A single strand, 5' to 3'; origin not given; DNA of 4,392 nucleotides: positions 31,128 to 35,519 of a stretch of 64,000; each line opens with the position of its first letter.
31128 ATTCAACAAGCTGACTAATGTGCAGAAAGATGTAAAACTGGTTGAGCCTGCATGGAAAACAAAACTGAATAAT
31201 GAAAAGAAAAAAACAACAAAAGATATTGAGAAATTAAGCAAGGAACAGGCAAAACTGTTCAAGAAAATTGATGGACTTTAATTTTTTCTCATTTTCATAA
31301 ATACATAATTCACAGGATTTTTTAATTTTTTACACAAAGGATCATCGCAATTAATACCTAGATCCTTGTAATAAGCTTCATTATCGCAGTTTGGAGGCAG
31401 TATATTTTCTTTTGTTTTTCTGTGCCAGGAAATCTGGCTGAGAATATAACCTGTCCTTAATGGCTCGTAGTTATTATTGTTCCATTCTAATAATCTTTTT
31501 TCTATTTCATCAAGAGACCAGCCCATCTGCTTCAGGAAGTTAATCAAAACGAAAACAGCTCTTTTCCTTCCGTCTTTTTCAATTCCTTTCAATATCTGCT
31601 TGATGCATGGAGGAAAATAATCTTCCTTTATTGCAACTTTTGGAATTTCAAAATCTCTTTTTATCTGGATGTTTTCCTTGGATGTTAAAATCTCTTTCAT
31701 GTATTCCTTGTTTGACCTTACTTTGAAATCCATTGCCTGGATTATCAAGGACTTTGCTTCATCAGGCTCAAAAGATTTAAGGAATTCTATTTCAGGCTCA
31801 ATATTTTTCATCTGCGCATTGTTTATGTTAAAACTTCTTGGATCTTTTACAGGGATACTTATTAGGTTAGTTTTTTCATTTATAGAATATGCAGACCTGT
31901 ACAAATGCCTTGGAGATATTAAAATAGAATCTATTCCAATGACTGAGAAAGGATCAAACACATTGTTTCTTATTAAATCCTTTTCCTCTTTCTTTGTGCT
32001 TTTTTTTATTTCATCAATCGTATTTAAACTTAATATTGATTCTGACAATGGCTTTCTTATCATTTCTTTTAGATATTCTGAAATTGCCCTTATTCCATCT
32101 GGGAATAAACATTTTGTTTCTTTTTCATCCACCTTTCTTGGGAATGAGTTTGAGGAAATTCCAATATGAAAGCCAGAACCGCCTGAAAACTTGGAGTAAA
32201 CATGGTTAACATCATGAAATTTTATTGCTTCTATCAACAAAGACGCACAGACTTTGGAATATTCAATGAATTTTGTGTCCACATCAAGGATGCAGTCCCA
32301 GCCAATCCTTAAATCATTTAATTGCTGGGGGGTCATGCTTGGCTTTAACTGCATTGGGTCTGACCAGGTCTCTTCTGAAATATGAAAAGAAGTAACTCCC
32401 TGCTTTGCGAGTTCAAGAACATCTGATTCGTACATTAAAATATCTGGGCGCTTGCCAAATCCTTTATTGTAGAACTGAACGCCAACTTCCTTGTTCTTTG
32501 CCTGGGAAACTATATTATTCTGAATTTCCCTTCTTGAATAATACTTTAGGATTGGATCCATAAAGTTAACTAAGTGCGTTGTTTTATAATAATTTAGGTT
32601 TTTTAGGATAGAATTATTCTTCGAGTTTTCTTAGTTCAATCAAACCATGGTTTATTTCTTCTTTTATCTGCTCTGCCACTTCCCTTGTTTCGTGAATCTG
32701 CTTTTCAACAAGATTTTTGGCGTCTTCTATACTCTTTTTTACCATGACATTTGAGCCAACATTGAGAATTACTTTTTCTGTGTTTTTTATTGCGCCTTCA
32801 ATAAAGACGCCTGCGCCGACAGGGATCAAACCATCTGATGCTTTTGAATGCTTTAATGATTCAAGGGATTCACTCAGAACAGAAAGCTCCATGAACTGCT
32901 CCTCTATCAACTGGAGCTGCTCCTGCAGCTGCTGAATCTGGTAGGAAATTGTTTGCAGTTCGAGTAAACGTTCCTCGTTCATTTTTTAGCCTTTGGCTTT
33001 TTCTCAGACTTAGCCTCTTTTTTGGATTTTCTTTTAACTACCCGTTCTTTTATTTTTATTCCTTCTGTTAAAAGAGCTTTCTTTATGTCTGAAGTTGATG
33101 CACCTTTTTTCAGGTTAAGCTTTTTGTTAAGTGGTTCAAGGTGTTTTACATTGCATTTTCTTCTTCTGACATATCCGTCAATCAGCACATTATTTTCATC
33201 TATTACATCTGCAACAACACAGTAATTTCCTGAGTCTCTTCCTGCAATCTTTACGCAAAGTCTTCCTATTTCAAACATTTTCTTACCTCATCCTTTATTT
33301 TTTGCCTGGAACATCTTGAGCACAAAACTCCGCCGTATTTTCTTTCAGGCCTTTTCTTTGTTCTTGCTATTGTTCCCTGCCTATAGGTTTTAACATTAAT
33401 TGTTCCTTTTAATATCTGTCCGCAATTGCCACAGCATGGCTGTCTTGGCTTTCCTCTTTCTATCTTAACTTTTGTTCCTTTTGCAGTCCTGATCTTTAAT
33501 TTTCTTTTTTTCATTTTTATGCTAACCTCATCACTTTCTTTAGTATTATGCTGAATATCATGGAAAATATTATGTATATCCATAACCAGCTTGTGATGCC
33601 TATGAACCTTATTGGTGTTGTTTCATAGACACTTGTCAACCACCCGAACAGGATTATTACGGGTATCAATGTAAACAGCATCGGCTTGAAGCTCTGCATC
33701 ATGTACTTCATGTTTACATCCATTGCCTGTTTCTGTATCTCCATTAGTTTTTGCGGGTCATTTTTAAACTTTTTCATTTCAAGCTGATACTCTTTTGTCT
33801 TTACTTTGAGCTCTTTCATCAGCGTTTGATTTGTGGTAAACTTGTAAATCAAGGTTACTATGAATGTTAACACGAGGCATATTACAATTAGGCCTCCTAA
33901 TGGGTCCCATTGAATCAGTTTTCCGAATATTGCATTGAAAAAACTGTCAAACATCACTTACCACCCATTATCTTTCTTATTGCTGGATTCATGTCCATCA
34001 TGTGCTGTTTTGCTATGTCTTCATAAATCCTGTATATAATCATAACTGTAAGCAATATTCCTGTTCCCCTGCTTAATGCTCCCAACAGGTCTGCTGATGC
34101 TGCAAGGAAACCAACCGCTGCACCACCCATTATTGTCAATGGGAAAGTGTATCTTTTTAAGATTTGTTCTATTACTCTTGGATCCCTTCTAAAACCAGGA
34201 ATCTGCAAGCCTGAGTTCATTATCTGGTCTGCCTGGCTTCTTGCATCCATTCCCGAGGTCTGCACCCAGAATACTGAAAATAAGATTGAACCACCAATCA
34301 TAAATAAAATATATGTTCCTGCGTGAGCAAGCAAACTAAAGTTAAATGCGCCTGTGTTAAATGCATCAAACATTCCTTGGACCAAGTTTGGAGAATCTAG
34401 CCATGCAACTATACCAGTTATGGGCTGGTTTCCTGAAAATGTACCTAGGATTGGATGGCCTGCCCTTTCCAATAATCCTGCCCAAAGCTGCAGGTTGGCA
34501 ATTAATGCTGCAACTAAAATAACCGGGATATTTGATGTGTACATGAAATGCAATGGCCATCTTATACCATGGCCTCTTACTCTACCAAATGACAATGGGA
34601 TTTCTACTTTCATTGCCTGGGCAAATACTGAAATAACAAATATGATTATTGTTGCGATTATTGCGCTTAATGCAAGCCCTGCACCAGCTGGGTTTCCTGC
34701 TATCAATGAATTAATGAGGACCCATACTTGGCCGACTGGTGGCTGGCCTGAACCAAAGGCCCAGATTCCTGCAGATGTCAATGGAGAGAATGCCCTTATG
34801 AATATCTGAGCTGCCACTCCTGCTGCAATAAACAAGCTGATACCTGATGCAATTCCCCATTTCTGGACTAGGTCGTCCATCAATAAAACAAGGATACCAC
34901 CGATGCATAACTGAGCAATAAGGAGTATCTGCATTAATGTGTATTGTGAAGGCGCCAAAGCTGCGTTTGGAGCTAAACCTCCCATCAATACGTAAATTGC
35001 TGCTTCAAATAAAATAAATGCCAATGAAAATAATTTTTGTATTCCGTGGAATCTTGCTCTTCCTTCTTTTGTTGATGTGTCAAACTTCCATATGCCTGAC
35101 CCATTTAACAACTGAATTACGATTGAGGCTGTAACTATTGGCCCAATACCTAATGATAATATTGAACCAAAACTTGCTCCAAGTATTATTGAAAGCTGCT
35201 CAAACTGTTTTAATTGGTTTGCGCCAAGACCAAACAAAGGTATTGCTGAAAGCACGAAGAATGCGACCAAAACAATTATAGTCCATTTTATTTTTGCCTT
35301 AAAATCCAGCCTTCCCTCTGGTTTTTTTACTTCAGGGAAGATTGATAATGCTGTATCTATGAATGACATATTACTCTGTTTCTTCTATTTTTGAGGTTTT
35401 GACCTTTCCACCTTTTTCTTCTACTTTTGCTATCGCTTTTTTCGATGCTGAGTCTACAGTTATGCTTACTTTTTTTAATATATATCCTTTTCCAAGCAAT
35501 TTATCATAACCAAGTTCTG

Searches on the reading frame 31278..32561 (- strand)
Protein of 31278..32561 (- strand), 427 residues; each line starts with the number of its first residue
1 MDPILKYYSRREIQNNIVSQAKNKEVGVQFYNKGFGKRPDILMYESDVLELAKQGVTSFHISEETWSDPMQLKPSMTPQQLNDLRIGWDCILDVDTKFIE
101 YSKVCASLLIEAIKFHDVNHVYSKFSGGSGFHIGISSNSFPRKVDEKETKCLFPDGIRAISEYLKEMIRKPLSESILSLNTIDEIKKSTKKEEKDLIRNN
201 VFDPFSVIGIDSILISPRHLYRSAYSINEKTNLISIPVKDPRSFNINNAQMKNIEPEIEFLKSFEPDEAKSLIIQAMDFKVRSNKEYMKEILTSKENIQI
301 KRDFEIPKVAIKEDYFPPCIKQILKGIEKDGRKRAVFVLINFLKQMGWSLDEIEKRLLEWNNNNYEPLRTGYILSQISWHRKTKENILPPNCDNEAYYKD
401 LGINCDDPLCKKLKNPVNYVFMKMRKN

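Call 21: search_protein_families(library=pfam, proteins=[window:31278-32561:-], max_evalue=0.001)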
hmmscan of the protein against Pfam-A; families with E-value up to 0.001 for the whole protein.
window:31278-32561:- (427 aa): 2 families
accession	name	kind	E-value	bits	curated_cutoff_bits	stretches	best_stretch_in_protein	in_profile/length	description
PF04104.19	DNA_primase_lrg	-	1.9e-09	37.7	22.4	1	250-393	41-189/266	Eukaryotic and archaeal DNA primase, large subunit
PF01896.25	DNA_primase_S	-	8.2e-05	23.5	26.8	1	103-239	29-162/163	DNA primase small subunit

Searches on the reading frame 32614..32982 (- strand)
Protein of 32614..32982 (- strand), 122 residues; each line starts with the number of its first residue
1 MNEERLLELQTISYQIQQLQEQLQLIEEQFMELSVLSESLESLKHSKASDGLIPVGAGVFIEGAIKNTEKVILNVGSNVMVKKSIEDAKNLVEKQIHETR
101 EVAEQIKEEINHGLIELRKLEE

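Call 21: search_protein_families(library=pfam, proteins=[window:32614-32982:-], max_evalue=0.001)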
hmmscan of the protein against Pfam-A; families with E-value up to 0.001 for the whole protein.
window:32614-32982:- (122 aa): 1 family
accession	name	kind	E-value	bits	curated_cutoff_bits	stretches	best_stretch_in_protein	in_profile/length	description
PF02996.22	Prefoldin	-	8.6e-21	74.5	23.2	1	13-111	2-101/120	Prefoldin subunit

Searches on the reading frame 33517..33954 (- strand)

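Call 21: search_protein_families(library=pfam, proteins=[window:33517-33954:-], max_evalue=0.001)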
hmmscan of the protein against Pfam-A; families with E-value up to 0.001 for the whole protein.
window:33517-33954:- (145 aa): 1 family
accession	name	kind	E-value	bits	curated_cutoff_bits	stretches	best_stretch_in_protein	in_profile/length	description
PF01956.21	EMC3_TMCO1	-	6.5e-12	46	27.1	1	22-111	19-113/169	Integral membrane protein EMC3/TMCO1-like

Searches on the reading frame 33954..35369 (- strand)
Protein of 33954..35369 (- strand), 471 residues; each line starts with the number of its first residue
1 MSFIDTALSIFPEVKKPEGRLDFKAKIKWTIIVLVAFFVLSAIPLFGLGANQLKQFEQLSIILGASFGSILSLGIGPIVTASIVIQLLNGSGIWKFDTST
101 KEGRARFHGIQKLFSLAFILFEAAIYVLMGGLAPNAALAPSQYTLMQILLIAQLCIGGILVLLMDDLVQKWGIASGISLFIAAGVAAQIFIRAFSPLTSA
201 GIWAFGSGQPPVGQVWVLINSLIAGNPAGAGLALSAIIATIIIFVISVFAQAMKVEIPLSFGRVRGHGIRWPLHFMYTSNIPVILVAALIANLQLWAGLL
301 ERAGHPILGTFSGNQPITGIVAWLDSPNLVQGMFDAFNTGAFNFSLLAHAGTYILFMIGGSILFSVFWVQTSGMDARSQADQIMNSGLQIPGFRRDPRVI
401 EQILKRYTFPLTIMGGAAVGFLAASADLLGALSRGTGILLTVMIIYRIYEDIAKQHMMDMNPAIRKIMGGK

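Call 21: search_protein_families(library=pfam, proteins=[window:33954-35369:-], max_evalue=0.001)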
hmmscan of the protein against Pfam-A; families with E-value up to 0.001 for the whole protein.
window:33954-35369:- (471 aa): 2 families
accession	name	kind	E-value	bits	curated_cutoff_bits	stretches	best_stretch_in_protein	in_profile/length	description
PF00344.25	SecY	-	2.6e-62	211.4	32.2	1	69-449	1-306/306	SecY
PF10559.14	Plug_translocon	-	8.1e-06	26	22.1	1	35-68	1-35/35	Plug domain of Sec61p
